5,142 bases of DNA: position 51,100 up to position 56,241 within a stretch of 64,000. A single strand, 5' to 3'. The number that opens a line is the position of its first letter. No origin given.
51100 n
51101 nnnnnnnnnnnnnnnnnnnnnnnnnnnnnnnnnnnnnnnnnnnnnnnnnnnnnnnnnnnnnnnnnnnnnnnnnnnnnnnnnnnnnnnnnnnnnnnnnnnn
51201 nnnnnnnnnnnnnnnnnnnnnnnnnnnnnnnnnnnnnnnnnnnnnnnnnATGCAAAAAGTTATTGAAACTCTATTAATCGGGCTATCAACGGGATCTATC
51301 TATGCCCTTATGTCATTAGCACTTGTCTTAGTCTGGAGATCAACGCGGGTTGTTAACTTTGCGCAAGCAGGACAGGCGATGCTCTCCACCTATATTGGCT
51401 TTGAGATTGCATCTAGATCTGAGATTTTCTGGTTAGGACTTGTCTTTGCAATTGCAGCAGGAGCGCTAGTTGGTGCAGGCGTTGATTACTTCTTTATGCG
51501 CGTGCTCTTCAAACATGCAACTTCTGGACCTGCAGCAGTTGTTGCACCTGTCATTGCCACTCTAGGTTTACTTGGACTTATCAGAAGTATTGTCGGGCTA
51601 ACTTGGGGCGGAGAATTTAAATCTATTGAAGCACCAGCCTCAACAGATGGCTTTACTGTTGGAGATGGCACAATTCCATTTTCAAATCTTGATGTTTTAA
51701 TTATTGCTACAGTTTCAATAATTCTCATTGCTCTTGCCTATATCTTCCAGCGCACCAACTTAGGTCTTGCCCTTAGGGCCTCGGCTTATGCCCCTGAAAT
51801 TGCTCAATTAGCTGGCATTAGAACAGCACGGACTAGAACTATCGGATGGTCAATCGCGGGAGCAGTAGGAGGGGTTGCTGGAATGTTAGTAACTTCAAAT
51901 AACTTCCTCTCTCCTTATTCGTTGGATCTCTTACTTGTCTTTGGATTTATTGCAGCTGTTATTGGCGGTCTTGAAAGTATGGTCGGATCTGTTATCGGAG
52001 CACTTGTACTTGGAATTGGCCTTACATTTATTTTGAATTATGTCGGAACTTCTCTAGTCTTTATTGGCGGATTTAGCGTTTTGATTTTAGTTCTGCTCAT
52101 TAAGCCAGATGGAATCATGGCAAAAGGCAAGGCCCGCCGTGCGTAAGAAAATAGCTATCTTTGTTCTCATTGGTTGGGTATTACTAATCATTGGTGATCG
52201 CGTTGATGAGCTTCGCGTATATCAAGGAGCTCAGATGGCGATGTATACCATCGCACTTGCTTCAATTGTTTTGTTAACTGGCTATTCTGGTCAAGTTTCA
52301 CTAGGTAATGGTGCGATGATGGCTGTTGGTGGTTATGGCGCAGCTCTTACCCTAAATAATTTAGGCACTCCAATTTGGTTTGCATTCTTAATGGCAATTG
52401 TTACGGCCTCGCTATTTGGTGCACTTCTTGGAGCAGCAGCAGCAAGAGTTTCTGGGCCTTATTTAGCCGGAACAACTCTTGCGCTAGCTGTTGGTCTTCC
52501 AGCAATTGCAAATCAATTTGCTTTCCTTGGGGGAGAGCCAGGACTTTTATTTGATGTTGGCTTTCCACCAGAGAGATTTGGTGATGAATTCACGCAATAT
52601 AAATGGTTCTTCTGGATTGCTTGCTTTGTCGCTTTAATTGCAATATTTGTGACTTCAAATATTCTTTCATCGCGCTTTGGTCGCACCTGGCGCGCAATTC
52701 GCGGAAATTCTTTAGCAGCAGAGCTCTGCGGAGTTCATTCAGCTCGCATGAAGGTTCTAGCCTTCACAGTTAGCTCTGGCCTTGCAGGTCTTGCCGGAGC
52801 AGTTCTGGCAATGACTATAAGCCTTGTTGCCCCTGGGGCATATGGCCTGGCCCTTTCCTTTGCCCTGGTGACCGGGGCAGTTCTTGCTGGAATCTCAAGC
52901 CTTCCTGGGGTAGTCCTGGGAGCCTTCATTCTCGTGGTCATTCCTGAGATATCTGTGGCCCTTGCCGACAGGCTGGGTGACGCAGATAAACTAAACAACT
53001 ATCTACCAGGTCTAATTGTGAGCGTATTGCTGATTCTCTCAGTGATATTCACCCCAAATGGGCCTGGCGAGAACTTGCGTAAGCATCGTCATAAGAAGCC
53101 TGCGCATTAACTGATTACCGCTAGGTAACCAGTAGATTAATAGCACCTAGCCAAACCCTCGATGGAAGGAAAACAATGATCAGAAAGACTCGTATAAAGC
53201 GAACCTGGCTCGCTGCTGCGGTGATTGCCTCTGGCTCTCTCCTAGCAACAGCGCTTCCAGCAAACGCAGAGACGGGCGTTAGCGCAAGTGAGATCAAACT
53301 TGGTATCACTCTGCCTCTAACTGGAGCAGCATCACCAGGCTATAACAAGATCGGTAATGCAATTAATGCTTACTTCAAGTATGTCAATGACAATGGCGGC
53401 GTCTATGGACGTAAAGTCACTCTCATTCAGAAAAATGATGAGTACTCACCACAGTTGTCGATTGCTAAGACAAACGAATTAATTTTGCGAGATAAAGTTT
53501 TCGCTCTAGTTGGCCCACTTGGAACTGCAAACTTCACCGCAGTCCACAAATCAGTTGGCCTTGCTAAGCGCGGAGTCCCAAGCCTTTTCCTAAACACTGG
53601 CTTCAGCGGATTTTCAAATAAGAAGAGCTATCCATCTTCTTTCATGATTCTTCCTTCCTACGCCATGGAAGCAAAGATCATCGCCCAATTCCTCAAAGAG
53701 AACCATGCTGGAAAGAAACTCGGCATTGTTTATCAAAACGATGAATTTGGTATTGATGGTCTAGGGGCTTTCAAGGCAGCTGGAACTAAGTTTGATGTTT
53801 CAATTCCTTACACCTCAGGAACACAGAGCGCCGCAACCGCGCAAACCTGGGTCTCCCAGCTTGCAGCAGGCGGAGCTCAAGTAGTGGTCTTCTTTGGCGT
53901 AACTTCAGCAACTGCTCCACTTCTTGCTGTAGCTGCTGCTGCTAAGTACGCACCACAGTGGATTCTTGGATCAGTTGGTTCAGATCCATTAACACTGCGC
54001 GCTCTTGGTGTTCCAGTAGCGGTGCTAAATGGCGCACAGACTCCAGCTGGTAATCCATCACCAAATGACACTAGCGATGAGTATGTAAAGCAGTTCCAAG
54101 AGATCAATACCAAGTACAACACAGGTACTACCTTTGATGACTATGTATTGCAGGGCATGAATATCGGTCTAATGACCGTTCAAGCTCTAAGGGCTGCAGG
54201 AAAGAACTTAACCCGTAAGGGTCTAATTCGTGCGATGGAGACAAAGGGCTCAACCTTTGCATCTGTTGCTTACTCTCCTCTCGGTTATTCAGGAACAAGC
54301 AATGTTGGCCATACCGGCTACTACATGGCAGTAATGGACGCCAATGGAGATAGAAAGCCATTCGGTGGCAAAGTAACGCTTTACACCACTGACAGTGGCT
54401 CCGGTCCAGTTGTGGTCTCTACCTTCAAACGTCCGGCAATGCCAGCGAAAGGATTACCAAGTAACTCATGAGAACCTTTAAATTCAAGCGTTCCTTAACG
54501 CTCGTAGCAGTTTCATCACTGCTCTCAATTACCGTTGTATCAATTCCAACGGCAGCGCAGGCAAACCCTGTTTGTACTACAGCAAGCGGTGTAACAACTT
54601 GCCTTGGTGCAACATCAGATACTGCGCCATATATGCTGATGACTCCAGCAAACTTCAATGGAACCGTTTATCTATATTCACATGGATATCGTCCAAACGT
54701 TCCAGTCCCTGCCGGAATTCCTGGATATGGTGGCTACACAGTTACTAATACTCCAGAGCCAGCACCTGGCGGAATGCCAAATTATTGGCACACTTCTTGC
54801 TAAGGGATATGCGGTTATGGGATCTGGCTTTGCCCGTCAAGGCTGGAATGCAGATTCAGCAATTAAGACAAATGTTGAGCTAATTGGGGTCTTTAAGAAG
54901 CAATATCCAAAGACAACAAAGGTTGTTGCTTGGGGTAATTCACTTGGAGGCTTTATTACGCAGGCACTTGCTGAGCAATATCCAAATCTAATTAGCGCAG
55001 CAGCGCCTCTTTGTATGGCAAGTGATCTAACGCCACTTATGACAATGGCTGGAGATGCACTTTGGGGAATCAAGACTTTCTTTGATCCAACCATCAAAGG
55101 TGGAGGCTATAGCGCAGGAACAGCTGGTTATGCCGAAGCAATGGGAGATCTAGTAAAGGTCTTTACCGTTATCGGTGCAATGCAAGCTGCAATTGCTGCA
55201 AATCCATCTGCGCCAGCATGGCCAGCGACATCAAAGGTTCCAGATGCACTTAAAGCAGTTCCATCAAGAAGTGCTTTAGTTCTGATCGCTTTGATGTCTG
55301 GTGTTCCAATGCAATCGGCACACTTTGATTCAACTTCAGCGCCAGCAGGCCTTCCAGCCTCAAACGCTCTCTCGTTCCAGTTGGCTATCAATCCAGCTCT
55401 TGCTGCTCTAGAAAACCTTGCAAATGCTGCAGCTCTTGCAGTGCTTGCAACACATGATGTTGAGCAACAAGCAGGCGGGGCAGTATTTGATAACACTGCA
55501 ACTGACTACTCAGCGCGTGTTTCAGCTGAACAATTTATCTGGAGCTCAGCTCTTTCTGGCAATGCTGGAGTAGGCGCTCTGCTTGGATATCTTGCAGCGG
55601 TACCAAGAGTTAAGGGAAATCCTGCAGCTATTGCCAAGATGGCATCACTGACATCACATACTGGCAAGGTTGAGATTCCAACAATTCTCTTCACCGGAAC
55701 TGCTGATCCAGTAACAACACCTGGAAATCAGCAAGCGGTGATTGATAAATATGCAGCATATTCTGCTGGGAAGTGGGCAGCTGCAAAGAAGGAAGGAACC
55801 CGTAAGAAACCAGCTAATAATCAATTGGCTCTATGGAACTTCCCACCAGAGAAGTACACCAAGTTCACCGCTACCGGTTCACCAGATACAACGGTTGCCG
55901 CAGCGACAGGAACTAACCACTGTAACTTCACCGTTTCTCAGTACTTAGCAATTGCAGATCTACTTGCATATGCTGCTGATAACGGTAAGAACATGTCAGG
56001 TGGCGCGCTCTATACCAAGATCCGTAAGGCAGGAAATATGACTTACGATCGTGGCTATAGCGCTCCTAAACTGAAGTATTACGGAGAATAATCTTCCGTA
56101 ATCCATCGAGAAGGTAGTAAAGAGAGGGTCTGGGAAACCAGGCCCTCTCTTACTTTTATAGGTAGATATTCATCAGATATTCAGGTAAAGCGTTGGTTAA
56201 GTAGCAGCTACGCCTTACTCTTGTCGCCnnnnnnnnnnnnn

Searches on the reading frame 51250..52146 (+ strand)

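Call 61: search_protein_families(library=pfam, proteins=[window:51250-52146:+], max_evalue=0.00001)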
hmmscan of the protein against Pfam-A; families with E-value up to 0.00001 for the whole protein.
window:51250-52146:+ (298 aa): 1 family
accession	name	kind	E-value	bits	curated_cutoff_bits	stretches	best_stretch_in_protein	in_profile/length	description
PF02653.21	BPD_transp_2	-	3.2e-28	99.1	26.8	1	9-281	3-266/269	Branched-chain amino acid transport system / permease component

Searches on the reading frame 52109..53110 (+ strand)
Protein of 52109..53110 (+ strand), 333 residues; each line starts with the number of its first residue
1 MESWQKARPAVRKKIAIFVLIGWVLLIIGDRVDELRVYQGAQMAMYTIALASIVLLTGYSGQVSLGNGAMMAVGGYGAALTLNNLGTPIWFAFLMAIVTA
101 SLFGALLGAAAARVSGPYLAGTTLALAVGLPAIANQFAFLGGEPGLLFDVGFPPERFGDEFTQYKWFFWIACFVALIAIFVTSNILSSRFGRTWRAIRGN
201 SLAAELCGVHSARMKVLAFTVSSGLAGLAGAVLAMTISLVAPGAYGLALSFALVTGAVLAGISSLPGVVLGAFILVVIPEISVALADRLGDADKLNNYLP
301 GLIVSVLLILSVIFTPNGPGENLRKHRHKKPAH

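Call 61: search_protein_families(library=pfam, proteins=[window:52109-53110:+], max_evalue=0.00001)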
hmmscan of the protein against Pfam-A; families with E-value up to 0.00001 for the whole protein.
window:52109-53110:+ (333 aa): 1 family
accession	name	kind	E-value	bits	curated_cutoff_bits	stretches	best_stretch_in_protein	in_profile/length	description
PF02653.21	BPD_transp_2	-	6.2e-32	111.2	26.8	1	42-310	8-267/269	Branched-chain amino acid transport system / permease component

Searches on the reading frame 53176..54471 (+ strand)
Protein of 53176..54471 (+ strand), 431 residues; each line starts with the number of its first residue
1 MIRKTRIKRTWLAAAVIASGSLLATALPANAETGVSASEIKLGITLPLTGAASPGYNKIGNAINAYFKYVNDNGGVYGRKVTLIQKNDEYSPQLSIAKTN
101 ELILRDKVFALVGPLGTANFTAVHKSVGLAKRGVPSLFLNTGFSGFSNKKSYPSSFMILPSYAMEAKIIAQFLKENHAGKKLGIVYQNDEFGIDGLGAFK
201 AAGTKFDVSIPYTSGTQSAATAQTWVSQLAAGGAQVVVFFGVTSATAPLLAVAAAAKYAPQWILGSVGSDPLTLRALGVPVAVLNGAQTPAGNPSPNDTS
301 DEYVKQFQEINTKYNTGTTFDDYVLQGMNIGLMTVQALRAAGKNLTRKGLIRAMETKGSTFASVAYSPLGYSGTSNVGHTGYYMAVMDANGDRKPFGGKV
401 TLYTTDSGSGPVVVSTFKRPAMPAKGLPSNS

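Call 61: search_protein_families(library=pfam, proteins=[window:53176-54471:+], max_evalue=0.00001)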
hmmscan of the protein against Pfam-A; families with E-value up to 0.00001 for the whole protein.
window:53176-54471:+ (431 aa): 2 families
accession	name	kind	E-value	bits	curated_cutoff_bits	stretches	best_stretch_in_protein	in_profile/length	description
PF13458.12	Peripla_BP_6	-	2.2e-48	166.1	31.7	1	39-391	1-342/343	Periplasmic binding protein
PF01094.35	ANF_receptor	-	3.6e-12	46.4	25.4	1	61-263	4-210/353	Receptor family ligand binding region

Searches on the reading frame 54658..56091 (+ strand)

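Call 62: search_protein_families(library=pfam, proteins=[window:54658-56091:+], max_evalue=0.00001)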
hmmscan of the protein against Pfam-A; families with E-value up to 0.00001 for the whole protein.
window:54658-56091:+ (477 aa): 1 family
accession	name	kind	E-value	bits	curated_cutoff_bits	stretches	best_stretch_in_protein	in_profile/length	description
PF12146.15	Hydrolase_4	-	2.6e-08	33.9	27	0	325-365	177-217/239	Serine aminopeptidase, S33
